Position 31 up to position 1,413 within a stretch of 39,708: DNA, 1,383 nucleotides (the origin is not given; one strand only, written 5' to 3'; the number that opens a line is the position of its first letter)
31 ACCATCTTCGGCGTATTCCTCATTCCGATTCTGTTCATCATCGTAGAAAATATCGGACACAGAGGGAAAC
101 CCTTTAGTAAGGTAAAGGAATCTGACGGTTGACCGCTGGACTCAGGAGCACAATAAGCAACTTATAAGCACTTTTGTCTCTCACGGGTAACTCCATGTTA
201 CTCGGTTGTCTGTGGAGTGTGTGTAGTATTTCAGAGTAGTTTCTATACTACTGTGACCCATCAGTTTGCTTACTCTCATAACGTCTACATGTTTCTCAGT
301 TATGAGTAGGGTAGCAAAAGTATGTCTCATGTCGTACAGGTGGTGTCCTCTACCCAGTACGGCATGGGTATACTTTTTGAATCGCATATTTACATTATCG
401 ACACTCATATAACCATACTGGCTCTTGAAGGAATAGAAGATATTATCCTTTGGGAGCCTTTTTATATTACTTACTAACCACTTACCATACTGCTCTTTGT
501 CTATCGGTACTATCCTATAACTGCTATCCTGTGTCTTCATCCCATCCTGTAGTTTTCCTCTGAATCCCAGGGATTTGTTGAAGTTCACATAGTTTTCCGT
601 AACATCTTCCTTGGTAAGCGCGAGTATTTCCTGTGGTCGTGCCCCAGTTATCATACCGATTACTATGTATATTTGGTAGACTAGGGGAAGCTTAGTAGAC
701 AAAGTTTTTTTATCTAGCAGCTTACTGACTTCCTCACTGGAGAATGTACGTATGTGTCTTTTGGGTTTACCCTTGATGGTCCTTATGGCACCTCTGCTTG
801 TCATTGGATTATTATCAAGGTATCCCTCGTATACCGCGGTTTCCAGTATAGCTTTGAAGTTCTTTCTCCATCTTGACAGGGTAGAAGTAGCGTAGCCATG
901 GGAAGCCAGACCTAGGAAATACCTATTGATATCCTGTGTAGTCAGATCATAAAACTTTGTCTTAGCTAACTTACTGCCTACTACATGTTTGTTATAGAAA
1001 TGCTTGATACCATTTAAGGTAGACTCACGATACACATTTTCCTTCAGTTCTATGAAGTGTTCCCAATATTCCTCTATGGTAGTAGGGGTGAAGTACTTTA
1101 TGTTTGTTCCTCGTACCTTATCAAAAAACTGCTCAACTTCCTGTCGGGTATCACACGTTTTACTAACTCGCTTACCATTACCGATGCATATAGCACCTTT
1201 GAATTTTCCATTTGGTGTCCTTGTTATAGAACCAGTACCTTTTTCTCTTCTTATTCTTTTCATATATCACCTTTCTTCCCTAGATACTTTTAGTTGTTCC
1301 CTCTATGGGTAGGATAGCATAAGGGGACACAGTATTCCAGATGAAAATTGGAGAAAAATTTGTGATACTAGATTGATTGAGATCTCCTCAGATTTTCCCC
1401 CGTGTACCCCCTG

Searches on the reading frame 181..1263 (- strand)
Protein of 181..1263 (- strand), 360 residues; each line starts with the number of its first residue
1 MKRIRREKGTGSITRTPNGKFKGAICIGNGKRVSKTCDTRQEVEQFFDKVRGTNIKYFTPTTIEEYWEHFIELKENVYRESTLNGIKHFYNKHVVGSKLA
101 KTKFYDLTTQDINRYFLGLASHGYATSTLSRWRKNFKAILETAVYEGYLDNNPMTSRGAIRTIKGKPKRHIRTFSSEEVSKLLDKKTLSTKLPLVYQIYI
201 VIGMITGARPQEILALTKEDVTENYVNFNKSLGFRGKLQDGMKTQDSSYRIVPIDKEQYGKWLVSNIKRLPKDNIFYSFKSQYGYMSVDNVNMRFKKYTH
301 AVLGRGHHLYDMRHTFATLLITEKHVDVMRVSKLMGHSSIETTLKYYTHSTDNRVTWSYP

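Call 5: search_protein_families(library=pfam, proteins=[window:181-1263:-])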
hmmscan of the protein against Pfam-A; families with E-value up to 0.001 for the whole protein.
window:181-1263:- (360 aa): 3 families
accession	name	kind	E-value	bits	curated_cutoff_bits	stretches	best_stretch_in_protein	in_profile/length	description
PF00589.27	Phage_integrase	-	6.7e-16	59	27.1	1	174-353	3-171/172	Phage integrase family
PF13102.12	Phage_int_SAM_5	-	4.5e-05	24.2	22.3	1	66-154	5-93/98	Phage integrase SAM-like domain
PF13495.12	Phage_int_SAM_4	-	0.00039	21.2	27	0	86-143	26-78/85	Phage integrase, N-terminal SAM-like domain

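Call 23: find_encoding_contigs(protein=window:181-1263:-, flank=10000, max_places=10)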
Protein window:181-1263:- (360 aa): 14 contigs read that carry it; 7 places shown.
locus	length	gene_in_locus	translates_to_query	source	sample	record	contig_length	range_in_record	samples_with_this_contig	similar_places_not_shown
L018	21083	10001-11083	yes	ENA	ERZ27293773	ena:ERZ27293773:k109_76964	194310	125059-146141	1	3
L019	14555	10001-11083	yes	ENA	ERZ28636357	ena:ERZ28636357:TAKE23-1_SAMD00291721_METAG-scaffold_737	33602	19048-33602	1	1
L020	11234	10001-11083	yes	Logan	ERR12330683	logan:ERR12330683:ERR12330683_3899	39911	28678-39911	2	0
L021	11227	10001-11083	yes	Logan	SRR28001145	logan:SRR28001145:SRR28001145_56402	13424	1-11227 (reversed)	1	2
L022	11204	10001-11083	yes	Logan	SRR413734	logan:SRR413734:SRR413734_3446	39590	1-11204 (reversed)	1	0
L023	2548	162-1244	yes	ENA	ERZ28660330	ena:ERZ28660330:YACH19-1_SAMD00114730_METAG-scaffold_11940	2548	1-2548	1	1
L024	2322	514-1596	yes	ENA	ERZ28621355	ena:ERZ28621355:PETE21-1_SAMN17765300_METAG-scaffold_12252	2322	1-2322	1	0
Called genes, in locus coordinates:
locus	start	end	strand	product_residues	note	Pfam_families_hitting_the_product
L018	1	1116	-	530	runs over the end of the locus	PF21268:Helic-prim_T7_N, PF01751:Toprim (weak), PF13155:Toprim_2, PF13662:Toprim_4 (faint), PF03796:DnaB_C, PF13481:AAA_25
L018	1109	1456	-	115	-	-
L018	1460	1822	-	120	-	PF05367:Phage_endo_I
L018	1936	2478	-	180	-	-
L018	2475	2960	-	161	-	PF00692:dUTPase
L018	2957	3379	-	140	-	PF11753:DUF3310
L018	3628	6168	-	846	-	PF14700:RPOL_N (faint), PF00940:RNA_pol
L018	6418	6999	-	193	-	-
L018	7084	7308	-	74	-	-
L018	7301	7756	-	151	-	PF04002:RadC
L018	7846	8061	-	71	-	-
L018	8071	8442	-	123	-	-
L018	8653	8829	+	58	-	-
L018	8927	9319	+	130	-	-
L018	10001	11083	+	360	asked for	PF00589:Phage_integrase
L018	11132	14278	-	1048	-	PF00873:ACR_tran, PF03176:MMPL (weak)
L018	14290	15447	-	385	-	PF25917:BSH_RND, PF25944:Beta-barrel_RND, PF25967:RND-MFP_C, PF25989:YknX_C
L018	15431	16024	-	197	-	PF00440:TetR_N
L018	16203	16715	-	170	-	PF09512:ThiW, PF12822:ECF_trnsprt (faint)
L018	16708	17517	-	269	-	PF02110:HK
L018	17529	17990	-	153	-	PF04074:DUF386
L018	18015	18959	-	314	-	PF02881:SRP54_N, PF13191:AAA_16 (weak), PF13401:AAA_22 (weak), PF13604:AAA_30 (weak), PF00448:SRP54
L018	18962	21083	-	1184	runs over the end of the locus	PF02463:SMC_N, PF13175:AAA_15, PF13304:AAA_21 (weak), PF13555:AAA_29 (weak), PF06470:SMC_hinge, PF13304:AAA_21 (weak)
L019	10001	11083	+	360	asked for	PF00589:Phage_integrase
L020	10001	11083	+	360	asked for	PF00589:Phage_integrase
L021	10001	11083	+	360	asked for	PF00589:Phage_integrase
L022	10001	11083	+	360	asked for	PF00589:Phage_integrase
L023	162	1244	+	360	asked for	PF00589:Phage_integrase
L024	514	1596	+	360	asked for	PF00589:Phage_integrase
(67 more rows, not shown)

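Call 40: search_protein_families(library=phrogs, proteins=[window:181-1263:-], max_evalue=0.001)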
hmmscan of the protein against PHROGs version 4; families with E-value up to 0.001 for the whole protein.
window:181-1263:- (360 aa): 5 families
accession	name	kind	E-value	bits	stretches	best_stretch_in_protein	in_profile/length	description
phrog_1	-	integration and excision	2e-51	177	1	13-353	116-438/611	integrase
phrog_216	-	integration and excision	2.1e-30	106.9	1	133-353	19-227/301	integrase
phrog_7685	-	integration and excision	2.9e-15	57.5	1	242-354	122-227/240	integrase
phrog_7269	-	integration and excision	0.00021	22.2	0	303-350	24-70/89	integrase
phrog_23783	-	integration and excision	0.0006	20.8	0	68-166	67-160/162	integrase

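Call 49: search_solved_structures(query=window:181-1263:-, max_evalue=0.001, show_alignments=2)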
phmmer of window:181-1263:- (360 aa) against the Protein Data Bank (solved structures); distinct sequences matched with E-value up to 0.001: 6.
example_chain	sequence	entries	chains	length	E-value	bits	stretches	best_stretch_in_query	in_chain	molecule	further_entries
6en0_A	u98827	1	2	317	5.9e-08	35.3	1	107-352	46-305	Int protein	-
6emz_A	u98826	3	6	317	1.6e-07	33.9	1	107-352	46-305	Int protein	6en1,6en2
6emy_A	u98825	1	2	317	2.1e-07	33.5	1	107-352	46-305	Int protein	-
5jjv_A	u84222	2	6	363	2.7e-06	29.9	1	161-354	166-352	Tyrosine recombinase XerH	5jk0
1a0p_A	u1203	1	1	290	6.4e-05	25.3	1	111-355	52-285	SITE-SPECIFIC RECOMBINASE XERD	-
4a8e_A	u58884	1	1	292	0.00019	23.8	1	106-351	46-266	PROBABLE TYROSINE RECOMBINASE XERC-LIKE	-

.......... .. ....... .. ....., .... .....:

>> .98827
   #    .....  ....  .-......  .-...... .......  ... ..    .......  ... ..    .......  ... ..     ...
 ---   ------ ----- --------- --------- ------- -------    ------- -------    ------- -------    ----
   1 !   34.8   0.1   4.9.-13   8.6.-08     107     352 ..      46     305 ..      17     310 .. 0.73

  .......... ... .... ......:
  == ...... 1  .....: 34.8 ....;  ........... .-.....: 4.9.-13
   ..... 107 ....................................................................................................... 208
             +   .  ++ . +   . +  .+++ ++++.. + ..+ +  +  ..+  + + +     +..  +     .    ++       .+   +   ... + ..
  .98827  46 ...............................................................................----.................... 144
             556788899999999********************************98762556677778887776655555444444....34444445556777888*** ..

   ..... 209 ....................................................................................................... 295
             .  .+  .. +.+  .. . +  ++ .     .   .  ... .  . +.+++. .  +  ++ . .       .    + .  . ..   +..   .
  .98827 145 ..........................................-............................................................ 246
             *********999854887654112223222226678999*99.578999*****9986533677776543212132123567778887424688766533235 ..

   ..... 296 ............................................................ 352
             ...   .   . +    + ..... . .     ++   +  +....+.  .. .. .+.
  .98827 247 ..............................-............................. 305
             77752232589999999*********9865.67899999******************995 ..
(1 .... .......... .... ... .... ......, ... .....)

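Call 64: search_protein_families(library=ncbifam, proteins=[L018:11132-14278:-, window:181-1263:-, L018:14290-15447:-, L018:15431-16024:-], max_evalue=0.00001)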
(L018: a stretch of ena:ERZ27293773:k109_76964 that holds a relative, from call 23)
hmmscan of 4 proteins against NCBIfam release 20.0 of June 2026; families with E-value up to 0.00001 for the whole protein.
L018:11132-14278:- (1048 aa): 14 families
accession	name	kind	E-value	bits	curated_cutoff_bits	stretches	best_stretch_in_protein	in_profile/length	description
NF000282.2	RND_permease_1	subfamily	0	1272.6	1250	1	3-1031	1-1028/1029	multidrug efflux RND transporter permease subunit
TIGR00915.1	2A0602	subfamily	0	1166.8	940.35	1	3-1033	2-1031/1050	efflux RND transporter permease subunit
NF007131.0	PRK09577.1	equivalog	5.4e-284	944.8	1768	1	3-1033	2-1025/1045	multidrug efflux RND transporter permease subunit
NF007842.1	PRK10555.1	equivalog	3.2e-280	932.4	1854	1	3-1031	2-1027/1036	multidrug efflux RND transporter permease AcrD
NF011706.2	PRK15127.1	equivalog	2.5e-261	870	2150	1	3-1031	2-1030/1049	multidrug efflux RND transporter permease subunit AcrB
NF033617.1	RND_permease_2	subfamily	5.2e-254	845.7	1250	1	3-1031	1-1008/1009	multidrug efflux RND transporter permease subunit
NF000037.1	RND_perm_OqxB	exception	9e-250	831.6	2200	1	2-1040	3-1044/1050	multidrug efflux RND transporter permease subunit OqxB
NF007133.0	PRK09579.1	equivalog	2.7e-193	644.3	1763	1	3-1032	4-1004/1017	multidrug efflux RND transporter permease subunit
NF007905.0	PRK10614.1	equivalog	1.3e-149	499.8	1774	1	5-1036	6-1014/1025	multidrug efflux RND transporter permease subunit MdtC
NF007798.0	PRK10503.1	equivalog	8.5e-137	457.3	1584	1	3-1038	13-1030/1040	MdtB/MuxB family multidrug efflux RND transporter permease subunit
TIGR00914.1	2A0601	subfamily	3.6e-98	329.6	701.45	1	5-1036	8-1041/1051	CusA/CzcA family heavy metal efflux RND transporter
TIGR00921.1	2A067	subfamily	3.2e-09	35.4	351.9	1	288-502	137-351/733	hydrophobe/amphiphile efflux-3 (HAE3) family transporter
TIGR00916.1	2A0604s01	subfamily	4.6e-08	33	148.6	1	337-487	86-231/231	SecD/SecF family protein translocase subunit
NF009580.0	PRK13023.1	equivalog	4.2e-06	25.3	1153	1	343-515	295-465/775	protein translocase subunit SecDF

window:181-1263:- (360 aa): 6 families
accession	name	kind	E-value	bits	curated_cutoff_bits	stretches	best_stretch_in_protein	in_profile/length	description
TIGR02224.1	recomb_XerC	equivalog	1e-16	61.2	335.15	1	83-356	25-283/295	tyrosine recombinase XerC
NF040815.2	recomb_XerA_Arch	equivalog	2.1e-16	60.3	220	1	80-354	14-258/263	site-specific tyrosine recombinase/integron integrase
NF001399.0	PRK00283.1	subfamily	5.7e-16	58.6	279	1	94-355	38-288/300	tyrosine recombinase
TIGR02225.1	recomb_XerD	equivalog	5.5e-15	55.5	329.6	1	101-355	35-279/290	site-specific tyrosine recombinase XerD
NF003462.0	PRK05084.1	equivalog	3.3e-07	29.3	267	1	270-352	265-346/360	tyrosine recombinase XerS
TIGR02249.1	integrase_gron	subfamily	6.2e-06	25.8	265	0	311-352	263-302/315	integron integrase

L018:14290-15447:- (385 aa): 17 families
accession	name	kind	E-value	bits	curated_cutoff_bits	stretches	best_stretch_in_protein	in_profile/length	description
TIGR01730.1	RND_mfp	subfamily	4.8e-70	236.1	94.9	1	37-357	1-313/322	efflux RND transporter periplasmic adaptor subunit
NF000272.2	OqxA_adapt_sub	exception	6.3e-51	173.5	835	1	7-357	10-370/391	multidrug efflux RND transporter periplasmic adaptor subunit OqxA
NF045904.1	RND-peri-MexE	equivalog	1.1e-50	172.7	714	1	7-364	7-368/390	multidrug efflux RND transporter periplasmic adaptor subunit MexE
NF007132.1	PRK09578.1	equivalog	8.8e-50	169.6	512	1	12-373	13-383/396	MexX/AxyX family multidrug efflux RND transporter periplasmic adaptor subunit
NF033138.2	RND-peri-MexC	equivalog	8.2e-49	166.7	625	1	12-355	10-361/375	MexC family multidrug efflux RND transporter periplasmic adaptor subunit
NF011604.1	PRK15030.1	equivalog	1.6e-48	165.7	765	1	14-361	15-372/397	multidrug efflux RND transporter periplasmic adaptor subunit AcrA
NF033834.1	RND_adapt_MexA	exception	9.2e-46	156.6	750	1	12-357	11-352/373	multidrug efflux RND transporter periplasmic adaptor subunit MexA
NF008589.1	PRK11556.1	equivalog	1e-45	156.3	391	1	33-356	55-378/392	MdtA/MuxA family multidrug efflux RND transporter periplasmic adaptor subunit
NF007362.0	PRK09859.1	equivalog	8.2e-39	133.8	738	1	9-360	6-366/385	multidrug transporter subunit MdtE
TIGR00999.1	8a0102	subfamily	1.7e-31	109.3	319.3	1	81-354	1-267/271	CzcB/NccB family metal efflux transporter periplasmic adaptor subunit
TIGR00998.1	8a0101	subfamily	3e-17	62.6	390.8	2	58-137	38-115/334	EmrA/EmrK family multidrug efflux transporter periplasmic adaptor subunit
NF007785.0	PRK10476.1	equivalog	4.9e-17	61.8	376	2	43-121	32-107/347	multidrug transporter subunit MdtN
NF008606.0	PRK11578.1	equivalog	2.6e-15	56.4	342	1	30-353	29-364/371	macrolide transporter subunit MacA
NF002939.0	PRK03598.1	equivalog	3.1e-15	56.2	393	2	63-143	45-125/332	secretion protein HlyD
NF007850.1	PRK10559.1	equivalog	1.7e-14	53.7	400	1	59-211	37-187/303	p-hydroxybenzoic acid efflux pump subunit AaeA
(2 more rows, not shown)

L018:15431-16024:- (197 aa): 4 families
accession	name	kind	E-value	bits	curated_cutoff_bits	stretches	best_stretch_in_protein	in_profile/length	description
NF053878.1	FATransRegFadRBac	equivalog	1.2e-08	35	200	1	7-185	6-189/190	fatty acid metabolism transcriptional regulator FadR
NF053731.1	TransRegFasRMycb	equivalog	2.6e-06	27.4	330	0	4-64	11-72/199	HTH-type transcriptional activator FasR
TIGR03384.1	betaine_BetI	equivalog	9.3e-06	25.5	201.3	0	5-100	9-104/189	choline-binding transcriptional repressor BetI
NF007015.0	PRK09480.1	equivalog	9.9e-06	25.3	120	0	3-78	9-84/197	nucleoid occlusion factor SlmA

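Call 65: search_protein_families(library=pfam, proteins=[L018:11132-14278:-], max_evalue=0.00001)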
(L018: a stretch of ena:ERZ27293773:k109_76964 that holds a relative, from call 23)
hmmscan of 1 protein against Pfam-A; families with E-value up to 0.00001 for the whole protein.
L018:11132-14278:- (1048 aa): 2 families
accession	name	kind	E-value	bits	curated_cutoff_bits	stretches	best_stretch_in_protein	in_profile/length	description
PF00873.25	ACR_tran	-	0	1046.1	28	1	2-1030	1-1020/1021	AcrB/AcrD/AcrF family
PF03176.21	MMPL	-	1.2e-09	38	20.5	1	223-495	22-300/333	MMPL family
